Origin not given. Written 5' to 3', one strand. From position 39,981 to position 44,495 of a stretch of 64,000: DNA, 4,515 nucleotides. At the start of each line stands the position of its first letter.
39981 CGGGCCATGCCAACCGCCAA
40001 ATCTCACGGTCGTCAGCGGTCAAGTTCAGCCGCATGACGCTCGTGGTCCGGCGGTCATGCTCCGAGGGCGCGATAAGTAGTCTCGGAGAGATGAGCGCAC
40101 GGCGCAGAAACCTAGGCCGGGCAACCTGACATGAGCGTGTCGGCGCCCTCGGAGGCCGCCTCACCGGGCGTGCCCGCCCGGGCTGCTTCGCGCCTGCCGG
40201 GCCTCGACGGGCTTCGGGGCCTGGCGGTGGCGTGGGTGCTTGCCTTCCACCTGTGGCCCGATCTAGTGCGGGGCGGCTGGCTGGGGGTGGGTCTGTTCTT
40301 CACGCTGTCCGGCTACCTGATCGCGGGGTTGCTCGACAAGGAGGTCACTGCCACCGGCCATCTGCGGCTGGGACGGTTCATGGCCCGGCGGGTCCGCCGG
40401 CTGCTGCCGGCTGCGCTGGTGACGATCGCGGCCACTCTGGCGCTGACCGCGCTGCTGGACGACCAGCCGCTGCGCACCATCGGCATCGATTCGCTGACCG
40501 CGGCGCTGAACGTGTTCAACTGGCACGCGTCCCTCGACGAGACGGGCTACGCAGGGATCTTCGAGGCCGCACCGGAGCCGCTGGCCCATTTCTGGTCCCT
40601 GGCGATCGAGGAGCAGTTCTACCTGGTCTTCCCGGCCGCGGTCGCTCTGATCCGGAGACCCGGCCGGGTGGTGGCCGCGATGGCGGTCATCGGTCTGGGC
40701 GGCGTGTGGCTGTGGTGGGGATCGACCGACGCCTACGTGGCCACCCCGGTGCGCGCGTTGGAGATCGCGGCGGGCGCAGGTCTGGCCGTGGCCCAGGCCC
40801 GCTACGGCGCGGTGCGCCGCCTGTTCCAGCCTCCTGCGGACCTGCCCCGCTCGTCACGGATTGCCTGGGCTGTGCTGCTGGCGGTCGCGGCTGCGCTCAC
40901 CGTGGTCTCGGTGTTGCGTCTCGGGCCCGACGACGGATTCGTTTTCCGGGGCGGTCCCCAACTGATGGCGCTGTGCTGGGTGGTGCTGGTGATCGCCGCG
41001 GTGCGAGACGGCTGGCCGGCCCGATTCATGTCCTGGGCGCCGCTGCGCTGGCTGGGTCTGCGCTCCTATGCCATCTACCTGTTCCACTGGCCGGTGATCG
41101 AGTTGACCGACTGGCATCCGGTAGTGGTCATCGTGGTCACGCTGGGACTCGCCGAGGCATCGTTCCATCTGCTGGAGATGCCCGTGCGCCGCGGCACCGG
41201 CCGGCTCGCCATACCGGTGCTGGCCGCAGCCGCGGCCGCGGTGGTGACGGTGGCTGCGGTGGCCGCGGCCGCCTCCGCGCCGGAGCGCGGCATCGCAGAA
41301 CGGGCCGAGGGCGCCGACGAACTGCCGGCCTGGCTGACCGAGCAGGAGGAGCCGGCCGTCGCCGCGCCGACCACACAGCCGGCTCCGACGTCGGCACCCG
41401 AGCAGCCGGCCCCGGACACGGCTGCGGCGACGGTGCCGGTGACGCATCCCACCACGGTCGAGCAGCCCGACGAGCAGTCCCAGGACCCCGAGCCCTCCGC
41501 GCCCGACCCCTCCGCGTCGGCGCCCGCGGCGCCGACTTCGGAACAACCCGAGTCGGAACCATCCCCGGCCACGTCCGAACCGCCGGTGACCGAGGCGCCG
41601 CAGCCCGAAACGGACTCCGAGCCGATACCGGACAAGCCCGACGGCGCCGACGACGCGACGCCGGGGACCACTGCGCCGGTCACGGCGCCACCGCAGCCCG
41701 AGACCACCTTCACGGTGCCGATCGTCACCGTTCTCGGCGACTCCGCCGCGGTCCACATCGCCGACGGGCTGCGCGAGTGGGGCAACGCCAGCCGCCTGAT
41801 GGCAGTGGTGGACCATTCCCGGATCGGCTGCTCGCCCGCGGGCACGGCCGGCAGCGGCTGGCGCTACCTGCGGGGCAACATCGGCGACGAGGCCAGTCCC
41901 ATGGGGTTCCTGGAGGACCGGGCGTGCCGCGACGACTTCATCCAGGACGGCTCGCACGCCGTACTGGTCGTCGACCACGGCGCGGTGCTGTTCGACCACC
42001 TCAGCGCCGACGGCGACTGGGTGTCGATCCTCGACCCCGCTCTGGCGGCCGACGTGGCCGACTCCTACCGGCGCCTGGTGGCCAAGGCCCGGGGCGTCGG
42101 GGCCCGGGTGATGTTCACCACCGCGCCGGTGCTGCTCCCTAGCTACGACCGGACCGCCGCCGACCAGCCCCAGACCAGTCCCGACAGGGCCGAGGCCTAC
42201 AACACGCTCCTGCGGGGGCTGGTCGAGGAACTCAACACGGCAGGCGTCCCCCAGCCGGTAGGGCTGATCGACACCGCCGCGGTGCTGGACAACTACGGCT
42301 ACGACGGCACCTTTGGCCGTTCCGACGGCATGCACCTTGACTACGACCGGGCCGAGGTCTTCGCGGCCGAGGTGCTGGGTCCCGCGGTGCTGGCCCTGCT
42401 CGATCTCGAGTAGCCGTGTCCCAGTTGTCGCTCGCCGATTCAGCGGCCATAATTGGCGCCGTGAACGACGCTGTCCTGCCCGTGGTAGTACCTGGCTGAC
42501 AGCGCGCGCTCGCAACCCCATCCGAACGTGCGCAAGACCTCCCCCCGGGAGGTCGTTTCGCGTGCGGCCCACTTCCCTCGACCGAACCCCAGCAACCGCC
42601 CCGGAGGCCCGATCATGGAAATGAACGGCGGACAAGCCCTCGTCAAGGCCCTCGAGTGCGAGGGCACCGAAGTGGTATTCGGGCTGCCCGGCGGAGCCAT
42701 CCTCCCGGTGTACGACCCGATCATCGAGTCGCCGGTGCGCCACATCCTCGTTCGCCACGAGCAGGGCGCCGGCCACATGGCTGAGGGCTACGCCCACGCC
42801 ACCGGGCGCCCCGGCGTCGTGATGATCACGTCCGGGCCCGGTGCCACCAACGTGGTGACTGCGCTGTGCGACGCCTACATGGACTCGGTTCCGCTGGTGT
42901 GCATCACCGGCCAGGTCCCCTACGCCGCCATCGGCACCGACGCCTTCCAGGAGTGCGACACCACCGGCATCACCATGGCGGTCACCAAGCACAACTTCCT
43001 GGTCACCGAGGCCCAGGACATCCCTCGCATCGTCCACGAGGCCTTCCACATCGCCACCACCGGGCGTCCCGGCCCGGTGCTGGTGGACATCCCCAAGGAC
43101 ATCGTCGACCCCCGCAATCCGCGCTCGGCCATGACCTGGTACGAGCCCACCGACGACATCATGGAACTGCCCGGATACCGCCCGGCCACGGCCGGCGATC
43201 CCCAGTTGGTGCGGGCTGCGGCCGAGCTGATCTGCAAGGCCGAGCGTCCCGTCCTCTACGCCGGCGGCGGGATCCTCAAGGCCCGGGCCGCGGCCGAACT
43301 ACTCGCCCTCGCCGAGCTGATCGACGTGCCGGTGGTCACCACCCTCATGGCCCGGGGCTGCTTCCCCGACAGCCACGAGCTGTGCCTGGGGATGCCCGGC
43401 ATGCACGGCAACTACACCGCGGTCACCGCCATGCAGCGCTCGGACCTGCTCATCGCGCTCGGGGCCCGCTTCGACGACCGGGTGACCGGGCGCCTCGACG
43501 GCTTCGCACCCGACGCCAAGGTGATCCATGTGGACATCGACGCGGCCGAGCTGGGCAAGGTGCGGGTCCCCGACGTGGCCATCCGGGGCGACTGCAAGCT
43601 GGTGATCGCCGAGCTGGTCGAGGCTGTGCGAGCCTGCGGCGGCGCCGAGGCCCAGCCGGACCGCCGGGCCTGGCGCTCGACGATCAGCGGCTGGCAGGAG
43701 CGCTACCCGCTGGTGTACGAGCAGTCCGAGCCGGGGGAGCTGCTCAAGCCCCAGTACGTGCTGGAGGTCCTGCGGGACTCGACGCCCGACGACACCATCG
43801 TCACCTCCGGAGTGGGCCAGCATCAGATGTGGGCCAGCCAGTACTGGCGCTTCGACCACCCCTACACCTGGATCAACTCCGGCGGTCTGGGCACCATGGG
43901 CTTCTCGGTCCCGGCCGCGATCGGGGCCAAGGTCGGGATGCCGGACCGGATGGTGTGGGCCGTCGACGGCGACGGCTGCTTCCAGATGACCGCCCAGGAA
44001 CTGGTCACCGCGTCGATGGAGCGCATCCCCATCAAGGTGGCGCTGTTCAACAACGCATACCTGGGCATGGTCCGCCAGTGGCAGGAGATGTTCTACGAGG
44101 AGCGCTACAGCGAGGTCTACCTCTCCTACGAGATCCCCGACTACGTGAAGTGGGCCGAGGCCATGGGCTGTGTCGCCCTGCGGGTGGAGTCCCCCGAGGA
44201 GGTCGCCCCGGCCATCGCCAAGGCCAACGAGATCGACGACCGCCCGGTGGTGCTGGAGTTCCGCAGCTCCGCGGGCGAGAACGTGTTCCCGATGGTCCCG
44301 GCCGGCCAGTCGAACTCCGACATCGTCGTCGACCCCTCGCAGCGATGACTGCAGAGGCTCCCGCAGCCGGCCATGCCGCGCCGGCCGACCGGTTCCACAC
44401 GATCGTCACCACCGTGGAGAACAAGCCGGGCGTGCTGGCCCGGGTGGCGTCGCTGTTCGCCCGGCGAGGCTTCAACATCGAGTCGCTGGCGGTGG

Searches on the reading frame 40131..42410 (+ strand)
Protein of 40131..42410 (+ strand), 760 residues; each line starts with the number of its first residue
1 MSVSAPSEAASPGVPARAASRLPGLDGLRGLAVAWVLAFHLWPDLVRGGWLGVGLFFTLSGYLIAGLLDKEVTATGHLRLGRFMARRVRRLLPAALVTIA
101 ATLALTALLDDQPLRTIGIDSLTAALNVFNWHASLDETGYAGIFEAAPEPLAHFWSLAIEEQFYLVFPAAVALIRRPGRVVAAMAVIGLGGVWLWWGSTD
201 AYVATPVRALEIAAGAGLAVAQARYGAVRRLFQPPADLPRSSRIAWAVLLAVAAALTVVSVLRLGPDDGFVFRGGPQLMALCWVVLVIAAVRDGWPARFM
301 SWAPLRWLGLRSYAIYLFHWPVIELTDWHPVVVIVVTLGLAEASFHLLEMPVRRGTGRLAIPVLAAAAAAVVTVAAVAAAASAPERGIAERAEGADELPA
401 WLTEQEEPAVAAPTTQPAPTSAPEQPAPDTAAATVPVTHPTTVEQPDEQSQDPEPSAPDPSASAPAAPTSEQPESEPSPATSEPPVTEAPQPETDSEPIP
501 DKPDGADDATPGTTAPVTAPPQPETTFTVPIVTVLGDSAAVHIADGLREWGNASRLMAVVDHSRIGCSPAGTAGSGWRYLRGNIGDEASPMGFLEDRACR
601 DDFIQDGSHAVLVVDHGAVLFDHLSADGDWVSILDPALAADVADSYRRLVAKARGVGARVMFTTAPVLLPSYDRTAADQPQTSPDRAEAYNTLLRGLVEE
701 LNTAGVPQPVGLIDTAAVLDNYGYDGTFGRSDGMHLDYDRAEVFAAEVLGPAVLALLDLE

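Call 24: search_protein_families(library=pfam, proteins=[window:40131-42410:+], max_evalue=0.01)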
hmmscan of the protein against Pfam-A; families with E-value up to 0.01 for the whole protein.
window:40131-42410:+ (760 aa): 2 families
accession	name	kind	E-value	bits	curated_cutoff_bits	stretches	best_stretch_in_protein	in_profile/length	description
PF01757.29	Acyl_transf_3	-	3.4e-29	102.4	31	1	23-325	2-292/326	Acyltransferase domain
PF19040.6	SGNH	-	1.7e-05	25.1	27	1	526-741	21-239/248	SGNH domain (fused to AT3 domains)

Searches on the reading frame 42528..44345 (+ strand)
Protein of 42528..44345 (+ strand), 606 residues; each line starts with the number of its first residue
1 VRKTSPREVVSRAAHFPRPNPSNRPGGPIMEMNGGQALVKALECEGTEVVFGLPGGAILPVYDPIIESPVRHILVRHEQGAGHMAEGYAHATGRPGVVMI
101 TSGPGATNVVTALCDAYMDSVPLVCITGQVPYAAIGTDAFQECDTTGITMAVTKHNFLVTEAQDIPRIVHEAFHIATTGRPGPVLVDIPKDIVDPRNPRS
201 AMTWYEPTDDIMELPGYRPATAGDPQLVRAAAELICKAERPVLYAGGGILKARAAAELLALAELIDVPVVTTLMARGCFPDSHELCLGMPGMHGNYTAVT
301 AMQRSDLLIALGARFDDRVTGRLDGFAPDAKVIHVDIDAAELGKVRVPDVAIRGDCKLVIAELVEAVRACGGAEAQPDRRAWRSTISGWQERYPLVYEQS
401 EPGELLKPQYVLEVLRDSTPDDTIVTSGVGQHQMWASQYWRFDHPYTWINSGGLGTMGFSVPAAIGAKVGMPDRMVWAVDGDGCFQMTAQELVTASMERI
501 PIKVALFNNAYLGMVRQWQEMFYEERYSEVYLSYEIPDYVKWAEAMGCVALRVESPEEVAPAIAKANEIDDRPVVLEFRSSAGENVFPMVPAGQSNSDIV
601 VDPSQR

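Call 58: search_protein_families(library=pfam, proteins=[window:42528-44345:+], max_evalue=0.01)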
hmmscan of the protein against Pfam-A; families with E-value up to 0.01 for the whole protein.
window:42528-44345:+ (606 aa): 3 families
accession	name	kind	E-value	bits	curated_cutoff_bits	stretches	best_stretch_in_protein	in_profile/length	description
PF02775.26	TPP_enzyme_C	-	1.4e-53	181.2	21.9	1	428-577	1-150/151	Thiamine pyrophosphate enzyme, C-terminal TPP binding domain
PF00205.28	TPP_enzyme_M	-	1.2e-48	164.8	30.4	1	228-363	1-137/137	Thiamine pyrophosphate enzyme, central domain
PF02776.23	TPP_enzyme_N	-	1.2e-40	138.5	26.8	1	32-147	1-118/119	Thiamine pyrophosphate enzyme, N-terminal TPP binding domain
